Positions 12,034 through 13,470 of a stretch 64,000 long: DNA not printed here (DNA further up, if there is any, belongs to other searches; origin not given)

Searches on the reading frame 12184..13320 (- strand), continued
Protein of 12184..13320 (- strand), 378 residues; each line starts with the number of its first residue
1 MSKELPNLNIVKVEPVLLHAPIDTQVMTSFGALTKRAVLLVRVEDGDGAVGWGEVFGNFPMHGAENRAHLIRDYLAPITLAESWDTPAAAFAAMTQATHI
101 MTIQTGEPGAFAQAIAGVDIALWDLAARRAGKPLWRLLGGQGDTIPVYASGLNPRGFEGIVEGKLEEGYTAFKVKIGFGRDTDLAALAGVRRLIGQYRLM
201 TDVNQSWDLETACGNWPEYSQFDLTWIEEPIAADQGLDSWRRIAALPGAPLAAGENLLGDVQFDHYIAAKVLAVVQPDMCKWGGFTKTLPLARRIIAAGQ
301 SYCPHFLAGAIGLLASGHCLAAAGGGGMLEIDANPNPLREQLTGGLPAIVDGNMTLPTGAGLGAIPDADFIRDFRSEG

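Call 32: search_solved_structures(query=window:12184-13320:-, max_evalue=1e-30, show_alignments=3)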
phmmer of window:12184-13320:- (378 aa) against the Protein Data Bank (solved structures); distinct sequences matched with E-value up to 1e-30: 7.
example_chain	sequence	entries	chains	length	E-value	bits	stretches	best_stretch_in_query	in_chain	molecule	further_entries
3ddm_A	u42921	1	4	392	6.4e-104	351.1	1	8-372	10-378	Putative mandelate racemase/muconate lactonizing enzyme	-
3bjs_A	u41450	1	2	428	5.6e-39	137.3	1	14-369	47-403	Mandelate racemase/muconate lactonizing enzyme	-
4ggb_A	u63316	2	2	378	9.6e-37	130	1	10-375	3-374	Putative uncharacterized protein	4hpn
3ozm_A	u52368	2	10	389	8.5e-33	117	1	8-372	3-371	Putative mandelate racemase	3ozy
3h12_A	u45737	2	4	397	9.2e-33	116.9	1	8-372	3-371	mandelate racemase | Putative mandelate racemase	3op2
3tj4_A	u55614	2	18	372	2.8e-32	115.3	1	9-305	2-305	Mandelate racemase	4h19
5olc_A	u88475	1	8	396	3.9e-32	114.8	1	9-373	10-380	Galactonate dehydratase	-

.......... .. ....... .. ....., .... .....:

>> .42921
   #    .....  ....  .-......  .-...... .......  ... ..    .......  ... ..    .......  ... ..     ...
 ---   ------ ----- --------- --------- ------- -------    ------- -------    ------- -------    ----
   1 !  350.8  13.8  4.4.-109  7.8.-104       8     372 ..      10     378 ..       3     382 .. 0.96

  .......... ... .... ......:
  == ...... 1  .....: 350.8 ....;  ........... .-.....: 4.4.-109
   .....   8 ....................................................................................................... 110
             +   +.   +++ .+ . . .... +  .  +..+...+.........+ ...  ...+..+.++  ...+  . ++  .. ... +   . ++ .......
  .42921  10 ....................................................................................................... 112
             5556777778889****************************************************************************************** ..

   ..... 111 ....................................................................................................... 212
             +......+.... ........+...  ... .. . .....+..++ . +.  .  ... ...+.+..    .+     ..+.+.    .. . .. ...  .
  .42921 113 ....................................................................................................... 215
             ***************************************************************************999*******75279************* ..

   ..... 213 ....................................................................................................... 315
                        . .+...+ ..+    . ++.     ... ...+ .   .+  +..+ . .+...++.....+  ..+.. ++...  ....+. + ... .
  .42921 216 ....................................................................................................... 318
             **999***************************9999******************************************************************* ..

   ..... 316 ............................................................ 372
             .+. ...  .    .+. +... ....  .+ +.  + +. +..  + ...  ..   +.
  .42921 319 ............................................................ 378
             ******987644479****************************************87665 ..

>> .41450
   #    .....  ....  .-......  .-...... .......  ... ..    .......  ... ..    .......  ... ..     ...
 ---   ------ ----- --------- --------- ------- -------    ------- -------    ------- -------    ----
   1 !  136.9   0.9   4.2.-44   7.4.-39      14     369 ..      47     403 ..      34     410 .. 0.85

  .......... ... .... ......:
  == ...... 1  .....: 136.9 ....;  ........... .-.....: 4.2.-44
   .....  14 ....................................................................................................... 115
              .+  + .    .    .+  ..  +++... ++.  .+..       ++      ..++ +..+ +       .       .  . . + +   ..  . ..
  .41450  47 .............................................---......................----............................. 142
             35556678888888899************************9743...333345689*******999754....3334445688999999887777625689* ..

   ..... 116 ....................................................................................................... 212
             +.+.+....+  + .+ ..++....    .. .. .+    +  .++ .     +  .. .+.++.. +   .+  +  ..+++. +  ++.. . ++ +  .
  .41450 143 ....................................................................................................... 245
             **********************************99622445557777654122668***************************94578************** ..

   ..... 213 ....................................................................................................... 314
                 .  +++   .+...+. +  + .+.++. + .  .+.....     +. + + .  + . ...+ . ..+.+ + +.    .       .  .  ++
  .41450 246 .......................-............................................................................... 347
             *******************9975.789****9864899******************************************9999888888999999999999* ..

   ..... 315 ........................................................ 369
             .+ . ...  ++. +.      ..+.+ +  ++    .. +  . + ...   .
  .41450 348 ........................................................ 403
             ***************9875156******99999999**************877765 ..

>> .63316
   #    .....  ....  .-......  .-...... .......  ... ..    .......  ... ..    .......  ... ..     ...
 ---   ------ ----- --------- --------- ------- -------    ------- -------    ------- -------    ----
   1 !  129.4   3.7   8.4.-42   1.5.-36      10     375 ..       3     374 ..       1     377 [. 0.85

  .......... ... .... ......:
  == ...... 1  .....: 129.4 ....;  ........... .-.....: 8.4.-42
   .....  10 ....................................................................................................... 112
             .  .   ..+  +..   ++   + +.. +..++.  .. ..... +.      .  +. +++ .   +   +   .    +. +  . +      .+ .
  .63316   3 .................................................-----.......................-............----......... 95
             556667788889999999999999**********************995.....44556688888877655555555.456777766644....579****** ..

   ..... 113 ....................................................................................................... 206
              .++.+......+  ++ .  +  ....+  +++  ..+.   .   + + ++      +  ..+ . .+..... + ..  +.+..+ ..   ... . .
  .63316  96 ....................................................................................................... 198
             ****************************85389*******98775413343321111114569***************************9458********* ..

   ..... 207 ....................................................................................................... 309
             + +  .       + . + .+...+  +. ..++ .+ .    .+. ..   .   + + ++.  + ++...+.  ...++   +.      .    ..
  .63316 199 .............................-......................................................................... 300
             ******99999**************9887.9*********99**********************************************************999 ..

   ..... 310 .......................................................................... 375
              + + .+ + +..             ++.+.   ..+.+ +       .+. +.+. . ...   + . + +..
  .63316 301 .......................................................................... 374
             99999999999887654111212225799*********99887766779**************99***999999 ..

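Call 43: find_related_loci(query=window:12184-13320:-, collection=metagenome_contigs, flank=8000)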
Query window:12184-13320:- (378 aa) in metagenome_contigs; peptide patterns used: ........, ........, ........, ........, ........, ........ (x = any residue, [..] = any of these).
192 stretches matched a pattern; 156 encode a relative of the query (tblastn E <= 1e-3); the best 80 are kept; 80 distinct loci.
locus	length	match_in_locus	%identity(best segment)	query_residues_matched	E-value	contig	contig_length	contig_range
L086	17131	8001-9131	88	2-378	0e+0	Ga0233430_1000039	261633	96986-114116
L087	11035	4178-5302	71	3-377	0e+0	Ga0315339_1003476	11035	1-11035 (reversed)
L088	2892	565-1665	72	8-374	0e+0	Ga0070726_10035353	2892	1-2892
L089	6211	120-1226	71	6-374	0e+0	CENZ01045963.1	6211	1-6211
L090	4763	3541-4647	70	6-374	0e+0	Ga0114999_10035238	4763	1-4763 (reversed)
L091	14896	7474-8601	68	1-374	3e-178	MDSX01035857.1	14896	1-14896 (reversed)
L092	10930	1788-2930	68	1-375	2e-178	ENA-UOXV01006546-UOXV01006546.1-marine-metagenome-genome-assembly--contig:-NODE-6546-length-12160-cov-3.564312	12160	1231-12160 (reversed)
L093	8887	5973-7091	70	2-374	3e-177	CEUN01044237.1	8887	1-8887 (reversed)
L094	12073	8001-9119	70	2-374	3e-177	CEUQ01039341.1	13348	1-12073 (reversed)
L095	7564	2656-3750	64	8-372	2e-163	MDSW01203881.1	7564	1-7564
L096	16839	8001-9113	61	5-372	4e-158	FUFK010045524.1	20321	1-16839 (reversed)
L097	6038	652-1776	60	4-375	2e-157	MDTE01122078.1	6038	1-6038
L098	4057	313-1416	58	7-374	3e-153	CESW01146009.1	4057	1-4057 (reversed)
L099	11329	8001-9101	61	8-374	2e-148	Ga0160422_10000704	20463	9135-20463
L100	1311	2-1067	70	22-377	2e-147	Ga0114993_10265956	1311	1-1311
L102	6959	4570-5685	54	5-375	9e-126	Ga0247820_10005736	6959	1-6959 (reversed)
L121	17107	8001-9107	50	8-374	3e-110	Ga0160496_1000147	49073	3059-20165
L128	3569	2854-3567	68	7-244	4e-109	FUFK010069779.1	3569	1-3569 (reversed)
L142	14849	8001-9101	46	1-369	1e-100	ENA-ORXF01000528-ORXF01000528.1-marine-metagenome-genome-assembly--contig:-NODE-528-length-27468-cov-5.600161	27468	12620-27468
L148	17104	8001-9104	43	9-374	5e-95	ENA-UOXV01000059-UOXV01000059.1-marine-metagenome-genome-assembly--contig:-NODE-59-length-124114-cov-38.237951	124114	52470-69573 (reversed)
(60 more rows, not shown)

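Call 62: search_protein_families(library=pfam, proteins=[L142:7258-8004:+, L102:1865-3295:-, L148:4848-5843:+, L148:6463-7968:+, L099:9243-9761:+, L121:5190-6188:-, L128:1403-2830:+, L007:1410-2228:+], max_evalue=0.00001)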
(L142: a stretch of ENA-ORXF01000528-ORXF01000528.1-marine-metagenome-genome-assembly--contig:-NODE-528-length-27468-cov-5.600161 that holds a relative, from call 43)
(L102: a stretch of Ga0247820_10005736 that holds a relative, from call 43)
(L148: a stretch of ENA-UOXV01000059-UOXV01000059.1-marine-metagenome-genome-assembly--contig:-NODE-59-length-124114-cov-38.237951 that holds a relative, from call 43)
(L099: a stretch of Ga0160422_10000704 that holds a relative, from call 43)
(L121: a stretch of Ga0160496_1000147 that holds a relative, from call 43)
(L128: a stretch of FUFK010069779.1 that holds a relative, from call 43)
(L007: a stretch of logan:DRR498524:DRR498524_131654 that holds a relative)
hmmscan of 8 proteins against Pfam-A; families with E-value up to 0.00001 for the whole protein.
L142:7258-8004:+ (248 aa): 2 families
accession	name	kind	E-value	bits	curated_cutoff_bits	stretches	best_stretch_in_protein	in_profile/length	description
PF00392.27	GntR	-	6.1e-18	64.7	27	1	19-82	1-64/64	Bacterial regulatory proteins, gntR family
PF07702.18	UTRA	-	7.1e-07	29.6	23.8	1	135-240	34-140/141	UTRA domain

L102:1865-3295:- (476 aa): 1 family
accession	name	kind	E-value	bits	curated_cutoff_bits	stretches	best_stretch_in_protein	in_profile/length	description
PF00005.33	ABC_tran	-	1.6e-32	113.4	25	1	234-374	2-136/137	ABC transporter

L148:4848-5843:+ (331 aa): 1 family
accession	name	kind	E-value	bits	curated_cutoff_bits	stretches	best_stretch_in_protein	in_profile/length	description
PF03401.19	TctC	-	1.4e-48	166.2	27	1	51-327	3-273/274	Tripartite tricarboxylate transporter family receptor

L148:6463-7968:+ (501 aa): 1 family
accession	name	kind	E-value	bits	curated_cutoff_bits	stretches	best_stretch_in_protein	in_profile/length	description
PF01970.21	TctA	-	4.2e-150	500.5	28.9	1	19-435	2-422/423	Tripartite tricarboxylate transporter TctA family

L099:9243-9761:+ (172 aa): 1 family
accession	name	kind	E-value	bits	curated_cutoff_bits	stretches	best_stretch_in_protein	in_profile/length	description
PF12973.13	Cupin_7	-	4.3e-17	62.3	27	1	33-130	9-103/105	ChrR Cupin-like domain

L121:5190-6188:- (332 aa): 3 families
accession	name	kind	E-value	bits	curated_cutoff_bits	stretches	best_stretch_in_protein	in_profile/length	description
PF09084.16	NMT1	-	1.1e-10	42.2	20.5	1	116-253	79-216/216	NMT1/THI5 like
PF13379.11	NMT1_2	-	2.1e-08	34.7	24.7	1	30-253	6-244/252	NMT1-like family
PF12974.12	Phosphonate-bd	-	4.1e-06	26.8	27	1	59-242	28-219/242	ABC transporter, phosphonate, periplasmic substrate-binding protein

L128:1403-2830:+ (475 aa): 2 families
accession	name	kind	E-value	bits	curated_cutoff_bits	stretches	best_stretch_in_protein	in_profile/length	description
PF02913.24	FAD-oxidase_C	-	3.3e-49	168.3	21.2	1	224-474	2-248/248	FAD linked oxidases, C-terminal domain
PF01565.28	FAD_binding_4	-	6.9e-35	120.2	26.4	1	47-184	2-136/139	FAD binding domain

L007:1410-2228:+ (272 aa): 4 families
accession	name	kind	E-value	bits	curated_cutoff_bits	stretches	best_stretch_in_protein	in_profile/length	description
PF00561.26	Abhydrolase_1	-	2.9e-28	99.6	25.8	1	31-255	1-243/245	alpha/beta hydrolase fold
PF12697.13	Abhydrolase_6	-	2.4e-16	61.5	26.3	1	33-262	1-216/217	Alpha/beta hydrolase family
PF12146.15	Hydrolase_4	-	9.2e-14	51.7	27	1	53-250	27-232/239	Serine aminopeptidase, S33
PF03096.20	Ndr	-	1.5e-06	27.6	23.3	1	76-263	80-271/283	Ndr family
